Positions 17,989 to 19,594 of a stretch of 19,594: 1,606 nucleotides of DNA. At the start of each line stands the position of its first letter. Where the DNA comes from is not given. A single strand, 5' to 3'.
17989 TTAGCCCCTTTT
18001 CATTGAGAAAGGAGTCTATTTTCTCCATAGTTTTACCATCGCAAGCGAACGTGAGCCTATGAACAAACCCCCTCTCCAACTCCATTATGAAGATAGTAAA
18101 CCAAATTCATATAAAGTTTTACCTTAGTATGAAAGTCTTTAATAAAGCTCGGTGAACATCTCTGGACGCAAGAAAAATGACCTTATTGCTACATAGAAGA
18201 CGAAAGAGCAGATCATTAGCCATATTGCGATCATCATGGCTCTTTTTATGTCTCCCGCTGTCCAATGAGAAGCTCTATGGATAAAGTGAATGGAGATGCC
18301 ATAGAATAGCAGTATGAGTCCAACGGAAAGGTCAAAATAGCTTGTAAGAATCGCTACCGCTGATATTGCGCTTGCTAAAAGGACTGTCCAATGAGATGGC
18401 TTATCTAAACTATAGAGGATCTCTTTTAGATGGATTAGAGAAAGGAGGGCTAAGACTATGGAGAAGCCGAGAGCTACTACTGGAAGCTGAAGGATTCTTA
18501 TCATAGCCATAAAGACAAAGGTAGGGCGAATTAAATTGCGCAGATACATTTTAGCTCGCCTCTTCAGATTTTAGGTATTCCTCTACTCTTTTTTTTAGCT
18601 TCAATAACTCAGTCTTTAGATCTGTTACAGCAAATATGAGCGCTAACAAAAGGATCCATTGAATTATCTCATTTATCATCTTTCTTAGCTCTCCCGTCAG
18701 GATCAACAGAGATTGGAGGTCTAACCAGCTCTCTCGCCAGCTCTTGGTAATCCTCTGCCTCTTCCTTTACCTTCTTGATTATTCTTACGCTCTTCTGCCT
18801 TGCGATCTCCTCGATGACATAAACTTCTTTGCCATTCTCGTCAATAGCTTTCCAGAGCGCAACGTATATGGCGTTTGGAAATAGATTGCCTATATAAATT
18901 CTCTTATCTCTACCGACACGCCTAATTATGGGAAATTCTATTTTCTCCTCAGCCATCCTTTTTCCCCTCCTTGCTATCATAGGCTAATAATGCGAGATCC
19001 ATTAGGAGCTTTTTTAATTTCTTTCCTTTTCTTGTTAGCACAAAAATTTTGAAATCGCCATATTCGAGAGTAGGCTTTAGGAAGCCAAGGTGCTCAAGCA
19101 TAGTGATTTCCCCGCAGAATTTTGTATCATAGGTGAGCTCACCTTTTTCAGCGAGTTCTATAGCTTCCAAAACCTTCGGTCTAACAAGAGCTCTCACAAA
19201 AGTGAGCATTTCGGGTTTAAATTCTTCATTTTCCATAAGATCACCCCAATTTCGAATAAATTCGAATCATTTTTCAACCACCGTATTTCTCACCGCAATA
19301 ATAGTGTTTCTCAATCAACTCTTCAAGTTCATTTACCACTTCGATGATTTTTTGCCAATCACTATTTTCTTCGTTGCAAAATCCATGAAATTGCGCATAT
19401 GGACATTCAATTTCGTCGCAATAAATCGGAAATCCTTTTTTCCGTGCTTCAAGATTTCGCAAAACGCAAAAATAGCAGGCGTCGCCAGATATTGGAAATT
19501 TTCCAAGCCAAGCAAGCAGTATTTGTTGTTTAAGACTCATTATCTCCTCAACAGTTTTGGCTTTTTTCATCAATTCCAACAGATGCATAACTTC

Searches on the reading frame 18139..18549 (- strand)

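Call 19: search_protein_families(library=pfam, proteins=[window:18139-18549:-], max_evalue=0.1)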
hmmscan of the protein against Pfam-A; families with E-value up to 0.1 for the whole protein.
window:18139-18549:- (136 aa): 1 family
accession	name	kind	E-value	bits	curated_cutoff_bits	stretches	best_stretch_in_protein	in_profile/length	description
PF24396.1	DUF7541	-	0.012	15.9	28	1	50-121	13-85/120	Family of unknown function (DUF7541)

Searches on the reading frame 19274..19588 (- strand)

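Call 19: search_protein_families(library=pfam, proteins=[window:19274-19588:-], max_evalue=0.1)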
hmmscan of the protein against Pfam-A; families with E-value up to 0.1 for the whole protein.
window:19274-19588:- (104 aa): 4 families
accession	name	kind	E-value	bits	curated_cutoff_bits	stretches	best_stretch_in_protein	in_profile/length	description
PF13771.12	zf-HC5HC2H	-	0.011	16.4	29.1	1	36-83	38-78/91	PHD-like zinc-binding domain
PF17573.8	GA-like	-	0.047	14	25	1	4-24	30-50/50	GA-like domain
PF13410.11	GST_C_2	-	0.053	14.1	24.9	0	35-70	36-66/69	Glutathione S-transferase, C-terminal domain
PF05742.17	TANGO2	-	0.058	14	22.6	1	55-96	148-180/257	Transport and Golgi organisation 2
